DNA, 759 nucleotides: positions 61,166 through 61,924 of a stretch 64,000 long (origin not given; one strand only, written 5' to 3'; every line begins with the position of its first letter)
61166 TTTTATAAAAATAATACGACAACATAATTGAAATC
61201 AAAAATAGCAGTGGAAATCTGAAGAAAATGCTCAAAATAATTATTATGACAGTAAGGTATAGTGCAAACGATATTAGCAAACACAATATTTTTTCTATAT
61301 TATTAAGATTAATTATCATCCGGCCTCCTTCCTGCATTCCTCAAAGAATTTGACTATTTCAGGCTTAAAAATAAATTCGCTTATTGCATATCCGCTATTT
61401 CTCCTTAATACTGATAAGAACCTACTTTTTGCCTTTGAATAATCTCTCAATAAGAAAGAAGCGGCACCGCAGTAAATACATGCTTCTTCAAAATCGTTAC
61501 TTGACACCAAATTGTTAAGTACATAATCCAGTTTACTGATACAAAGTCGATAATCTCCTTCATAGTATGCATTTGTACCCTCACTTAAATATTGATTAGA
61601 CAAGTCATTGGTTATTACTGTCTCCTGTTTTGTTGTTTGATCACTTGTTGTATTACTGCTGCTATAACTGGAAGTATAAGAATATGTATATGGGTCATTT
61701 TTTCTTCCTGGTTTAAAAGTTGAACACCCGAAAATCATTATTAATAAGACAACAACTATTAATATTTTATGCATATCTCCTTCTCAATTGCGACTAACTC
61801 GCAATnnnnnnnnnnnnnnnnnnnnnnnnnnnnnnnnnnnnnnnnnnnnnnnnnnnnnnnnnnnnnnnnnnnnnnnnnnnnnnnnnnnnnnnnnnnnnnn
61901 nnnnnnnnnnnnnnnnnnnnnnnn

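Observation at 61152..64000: Island cargo: Hsp70 + cytoplasmic vWA + J-like/PEGA membrane protein + TPR lipoprotein + mini-TM protein, a non-canonical chaperone-vWA module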

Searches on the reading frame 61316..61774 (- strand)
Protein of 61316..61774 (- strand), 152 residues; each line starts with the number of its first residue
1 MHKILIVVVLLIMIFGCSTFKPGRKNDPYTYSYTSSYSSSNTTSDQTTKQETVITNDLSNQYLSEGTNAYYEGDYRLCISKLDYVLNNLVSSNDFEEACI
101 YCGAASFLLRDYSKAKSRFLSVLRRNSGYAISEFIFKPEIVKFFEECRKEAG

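Call 7: search_protein_families(library=pfam, proteins=[window:61316-61774:-], max_evalue=0.1)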
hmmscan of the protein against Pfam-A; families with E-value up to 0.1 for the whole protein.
window:61316-61774:- (152 aa): 2 families
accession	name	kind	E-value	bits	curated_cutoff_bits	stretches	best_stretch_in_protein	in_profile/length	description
PF19373.4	DUF5948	-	0.0045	17.5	23.7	1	44-106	9-67/70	Family of unknown function (DUF5948)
PF12869.13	tRNA_anti-like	-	0.099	12.6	23.5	0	4-67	8-62/146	tRNA_anti-like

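Call 9: search_protein_families(library=padloc, proteins=[window:61316-61774:-], max_evalue=0.1)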
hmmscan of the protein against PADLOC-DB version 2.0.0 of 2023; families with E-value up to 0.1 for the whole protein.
window:61316-61774:- (152 aa): 0 families

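Call 38: search_protein_families(library=pfam, proteins=[L019:984-1364:+, L019:1543-2145:+, L019:2226-2735:+, L019:3164-3583:+, L019:3583-5676:+, L019:5673-6281:+, L019:8533-9171:+, L019:9137-9688:+, L019:9688-10722:+, L019:6293-7822:+], max_evalue=0.05)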
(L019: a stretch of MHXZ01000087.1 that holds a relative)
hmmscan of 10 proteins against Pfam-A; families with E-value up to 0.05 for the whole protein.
L019:984-1364:+ (126 aa): 0 families

L019:1543-2145:+ (200 aa): 1 family
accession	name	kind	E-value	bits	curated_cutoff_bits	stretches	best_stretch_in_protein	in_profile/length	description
PF08281.18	Sigma70_r4_2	-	0.012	15.7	25.7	1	157-188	23-54/54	Sigma-70, region 4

L019:2226-2735:+ (169 aa): 0 families

L019:3164-3583:+ (139 aa): 3 families
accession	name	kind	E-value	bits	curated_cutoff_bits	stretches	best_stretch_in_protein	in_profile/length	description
PF01363.27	FYVE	-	2e-05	25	27.8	1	68-123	6-64/67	FYVE zinc finger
PF21344.3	Zn_ribbon_LysW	-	0.014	15.5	27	1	96-120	3-27/46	Alpha-aminoadipate carrier protein LysW-like, globular domain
PF01485.27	IBR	-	0.046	14.2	24.3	1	68-102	16-58/65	IBR domain, a half RING-finger domain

L019:3583-5676:+ (697 aa): 2 families
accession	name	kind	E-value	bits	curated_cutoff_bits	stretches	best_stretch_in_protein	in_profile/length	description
PF25213.1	HVO_A0261_N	-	0.011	16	35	1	492-543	4-54/86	HVO_A0261 N-terminal domain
PF09339.16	HTH_IclR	-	0.013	15.6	22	1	503-543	7-48/52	IclR helix-turn-helix domain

L019:5673-6281:+ (202 aa): 1 family
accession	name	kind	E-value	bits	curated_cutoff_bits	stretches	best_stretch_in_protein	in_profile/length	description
PF01025.24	GrpE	-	4.2e-10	40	25.8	1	46-191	19-163/165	GrpE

L019:8533-9171:+ (212 aa): 0 families

L019:9137-9688:+ (183 aa): 8 families
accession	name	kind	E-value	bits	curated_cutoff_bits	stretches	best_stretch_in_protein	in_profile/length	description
PF07719.23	TPR_2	-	1.6e-05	25.1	27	1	131-156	2-27/34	Tetratricopeptide repeat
PF18768.7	RNPP_C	-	1.6e-05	24.9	26.5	1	80-147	103-171/213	RNPP family C-terminal domain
PF00515.34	TPR_1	-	0.00048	20.3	27.8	1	131-156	2-27/34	Tetratricopeptide repeat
PF13424.12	TPR_12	-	0.00089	19.8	30.1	1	107-159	17-74/77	Tetratricopeptide repeat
PF13374.12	TPR_10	-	0.00097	19.5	27.5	1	132-156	4-28/42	Tetratricopeptide repeat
PF19529.4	DUF6057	-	0.0084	15.5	29.8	0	130-153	342-365/569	Family of unknown function (DUF6057)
PF13174.12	TPR_6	-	0.013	16.6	26.3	0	131-156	1-26/33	Tetratricopeptide repeat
PF07720.18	TPR_3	-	0.03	14.9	20.7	0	136-157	7-28/34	Tetratricopeptide repeat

L019:9688-10722:+ (344 aa): 2 families
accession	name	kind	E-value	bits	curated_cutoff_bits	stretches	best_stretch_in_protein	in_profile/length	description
PF01896.25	DNA_primase_S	-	0.00036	21.4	26.8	1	70-122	1-63/163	DNA primase small subunit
PF21686.3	LigD_Prim-Pol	-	0.015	15.3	27.4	1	68-145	103-176/254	LigD, primase-polymerase domain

L019:6293-7822:+ (509 aa): 4 families
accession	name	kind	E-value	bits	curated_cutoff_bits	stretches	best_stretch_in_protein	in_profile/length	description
PF00012.26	HSP70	-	6.6e-77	259.5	20.6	1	7-502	2-501/599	Hsp70 protein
PF06723.19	MreB_Mbl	-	4.7e-16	59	27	1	5-354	2-318/327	MreB/Mbl protein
PF08841.16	DDR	-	2.8e-05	23.8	24.6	1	170-332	130-297/328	Diol dehydratase reactivase ATPase-like domain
PF22128.2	Alp7A_like_C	-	0.048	13.9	22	0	175-192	2-19/156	Alp7A C-terminal domain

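Call 39: search_protein_families(library=pfam, proteins=[L017:4791-5825:+, L017:6390-7745:+, L017:4538-4840:+, L017:8817-9230:+], max_evalue=0.05)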
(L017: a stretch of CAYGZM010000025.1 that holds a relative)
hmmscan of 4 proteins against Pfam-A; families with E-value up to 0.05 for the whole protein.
L017:4791-5825:+ (344 aa): 3 families
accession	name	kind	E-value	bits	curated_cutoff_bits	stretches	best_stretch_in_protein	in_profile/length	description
PF13672.11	PP2C_2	-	7.8e-15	55.4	24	1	55-249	25-194/209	Protein phosphatase 2C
PF00481.26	PP2C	-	2.4e-14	54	20.3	2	71-173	39-141/255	Protein phosphatase 2C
PF07228.17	SpoIIE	-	2.9e-08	34.3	25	1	192-278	95-189/192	Stage II sporulation protein E (SpoIIE)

L017:6390-7745:+ (451 aa): 14 families
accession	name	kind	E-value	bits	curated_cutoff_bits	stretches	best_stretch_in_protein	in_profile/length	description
PF00069.31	Pkinase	-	3e-36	125.6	31.7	1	33-276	1-243/263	Protein kinase domain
PF07714.23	PK_Tyr_Ser-Thr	-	9.4e-24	84.5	23.1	1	37-257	5-229/258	Protein tyrosine and serine/threonine kinase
PF01636.29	APH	-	1.9e-08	34.8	23.2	2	73-150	37-109/239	Phosphotransferase enzyme family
PF00498.31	FHA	-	3.2e-06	27.9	20.7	1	387-439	10-64/67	FHA domain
PF03109.22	ABC1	-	1e-05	25.2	22.9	1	87-193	124-228/244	ABC1 atypical kinase-like domain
PF12773.13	DZR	-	3e-05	24.5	27.3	1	304-352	1-45/45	Double zinc ribbon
PF18912.6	DZR_2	-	5.6e-05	23.3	27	2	300-351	7-55/56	Double zinc ribbon domain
PF17667.7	Pkinase_fungal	-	9.2e-05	21.8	24.1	1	138-210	292-373/387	Fungal protein kinase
PF16697.10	Yop-YscD_cpl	-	0.0053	17.4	33.2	1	366-428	4-69/94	Inner membrane component of T3SS, cytoplasmic domain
PF13240.11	Zn_Ribbon_1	-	0.0065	16.7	25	1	303-325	1-23/23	zinc-ribbon domain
PF24463.1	DUF7577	-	0.012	15.7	28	1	301-325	2-26/27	Domain of unknown function (DUF7577)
PF06293.20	Kdo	-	0.024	14.5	21.3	1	105-180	91-170/207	Lipopolysaccharide kinase (Kdo/WaaP) family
PF01163.29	RIO1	-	0.034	14.2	22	0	95-176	74-148/187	RIO domain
PF17032.10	Zn_ribbon_15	-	0.04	15.1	28.9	1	301-322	52-73/73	zinc-ribbon family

L017:4538-4840:+ (100 aa): 0 families

L017:8817-9230:+ (137 aa): 1 family
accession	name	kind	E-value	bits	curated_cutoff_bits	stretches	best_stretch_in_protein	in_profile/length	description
PF01730.21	UreF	-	0.047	14.4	23.3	0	66-91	55-80/151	UreF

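Call 50: search_protein_families(library=padloc, proteins=[L017:4791-5825:+, L017:6390-7745:+, L017:7758-8594:+, L017:1991-3331:+, L019:3583-5676:+, L019:7842-8582:+], max_evalue=0.1)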
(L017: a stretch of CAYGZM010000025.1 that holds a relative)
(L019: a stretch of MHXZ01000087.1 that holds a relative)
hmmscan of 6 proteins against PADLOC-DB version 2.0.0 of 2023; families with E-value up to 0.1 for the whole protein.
L017:4791-5825:+ (344 aa): 1 family
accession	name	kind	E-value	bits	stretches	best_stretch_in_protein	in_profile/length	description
PDLC04518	PDC-M21C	-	0.00089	16.5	1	55-230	31-186/243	-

L017:6390-7745:+ (451 aa): 35 families (the best 25 are shown)
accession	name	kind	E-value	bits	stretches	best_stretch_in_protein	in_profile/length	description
PDLC04042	PD-T4-6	-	1.4e-64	216.5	1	26-295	4-273/292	-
PDLC04060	PD-T4-6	-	3.6e-62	208.9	1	25-291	2-266/486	-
PDLC04053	PD-T4-6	-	1.3e-60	203.5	1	30-295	8-272/311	-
PDLC04043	PD-T4-6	-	1.3e-59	200.4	1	31-296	15-279/452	-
PDLC04061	PD-T4-6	-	1.4e-58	197.6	1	24-316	9-301/510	-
PDLC04047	PD-T4-6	-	2.8e-56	189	1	24-292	3-270/327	-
PDLC04054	PD-T4-6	-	3.6e-56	189.1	1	29-313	8-296/347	-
PDLC04039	PD-T4-6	-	8.8e-55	184.5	1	24-292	8-273/458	-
PDLC04057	PD-T4-6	-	1.2e-53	180.7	1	25-292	2-268/443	-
PDLC04048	PD-T4-6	-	2.5e-49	166.6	1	24-293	3-271/354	-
PDLC04138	mad6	-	5.4e-49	165.7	1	26-289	46-308/659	mads_6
PDLC04041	PD-T4-6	-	3.6e-48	162.9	1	31-300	28-299/443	-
PDLC04052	PD-T4-6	-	2e-45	153.9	1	29-306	7-292/496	-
PDLC04040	PD-T4-6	-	3.5e-42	142.8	1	39-292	2-263/547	-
PDLC01088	C3a189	-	2.4e-39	133.5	1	39-293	5-260/840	kinase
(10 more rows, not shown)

L017:7758-8594:+ (278 aa): 1 family
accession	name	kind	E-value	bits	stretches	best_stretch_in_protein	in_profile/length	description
PDLC00275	PtuA1|PtuA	-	0.0037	14.6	1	196-247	259-309/348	AAA ATPase domain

L017:1991-3331:+ (446 aa): 11 families
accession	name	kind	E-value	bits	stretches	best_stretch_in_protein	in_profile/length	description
PDLC04140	mad8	-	2.4e-11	41.7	1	98-396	26-258/314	mads_8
PDLC02806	SspH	-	0.00024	16.7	1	90-146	1529-1583/1766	SspH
PDLC04103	HerA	-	0.0024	14.3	1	58-152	130-218/579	-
PDLC02793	SspF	-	0.0055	13.2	1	96-133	49-86/600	SspF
PDLC02684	DndH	-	0.0075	11.8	1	100-148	1368-1417/1715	DndH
PDLC02217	RdrA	-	0.02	11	1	97-142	69-116/850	-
PDLC00289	PtuA1|PtuA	-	0.021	11.9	1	101-130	29-59/404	AAA ATPase domain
PDLC00268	PtuA1|PtuA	-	0.025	12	1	94-128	22-54/411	AAA ATPase domain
PDLC00125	GajB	-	0.037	10.8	1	99-138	18-54/669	UrvD helicase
PDLC02796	SspF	-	0.043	10.8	1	95-125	44-74/525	SspF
PDLC02804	SspH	-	0.049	9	1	101-146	1335-1378/1561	SspH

L019:3583-5676:+ (697 aa): 3 families
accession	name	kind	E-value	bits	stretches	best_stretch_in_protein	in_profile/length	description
PDLC04140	mad8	-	2e-11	42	1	116-430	28-289/314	mads_8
PDLC01879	CARF3--CARF_TM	-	0.0012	16.6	1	496-571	153-218/222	-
PDLC01848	CARF3--CARF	-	0.037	11.7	1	497-546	135-182/197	-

L019:7842-8582:+ (246 aa): 0 families

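Call 51: search_protein_families(library=ncbifam, proteins=[window:61316-61774:-, L019:3583-5676:+], max_evalue=0.01)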
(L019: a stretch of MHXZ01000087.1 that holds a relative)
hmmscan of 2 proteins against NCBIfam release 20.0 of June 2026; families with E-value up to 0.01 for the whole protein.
window:61316-61774:- (152 aa): 3 families
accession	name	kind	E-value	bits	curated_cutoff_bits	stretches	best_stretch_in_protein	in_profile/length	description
TIGR03302.1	OM_YfiO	subfamily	3e-05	23.6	81.4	1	2-118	2-92/239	outer membrane protein assembly factor BamD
NF041428.1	TrsH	subfamily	0.00058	20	150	1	1-72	1-64/149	TrsH/TraH family protein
NF041193.1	lipo_SP0191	subfamily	0.0092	16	75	0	1-60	1-58/190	SP0191 family lipoprotein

L019:3583-5676:+ (697 aa): 2 families
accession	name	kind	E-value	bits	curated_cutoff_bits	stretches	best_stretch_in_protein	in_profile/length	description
NF041017.1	DNA_import_CedB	equivalog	0.00038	19.2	700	1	109-387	268-530/590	DNA import protein CedB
NF040939.2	trans_reg_lrs14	equivalog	0.0076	16.3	90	0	497-554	19-77/103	Lrs14 family HTH-type transcriptional regulator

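Call 88: search_protein_families(library=phrogs, proteins=[window:61316-61774:-, L019:3583-5676:+], max_evalue=0.001)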
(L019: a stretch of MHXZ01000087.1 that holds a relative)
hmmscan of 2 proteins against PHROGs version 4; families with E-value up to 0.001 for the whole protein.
window:61316-61774:- (152 aa): 1 family
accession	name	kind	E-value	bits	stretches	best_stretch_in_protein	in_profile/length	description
phrog_8545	-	moron, auxiliary metabolic gene and host takeover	0.00018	22.4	1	5-75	20-98/177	superinfection exclusion Sie-like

L019:3583-5676:+ (697 aa): 0 families
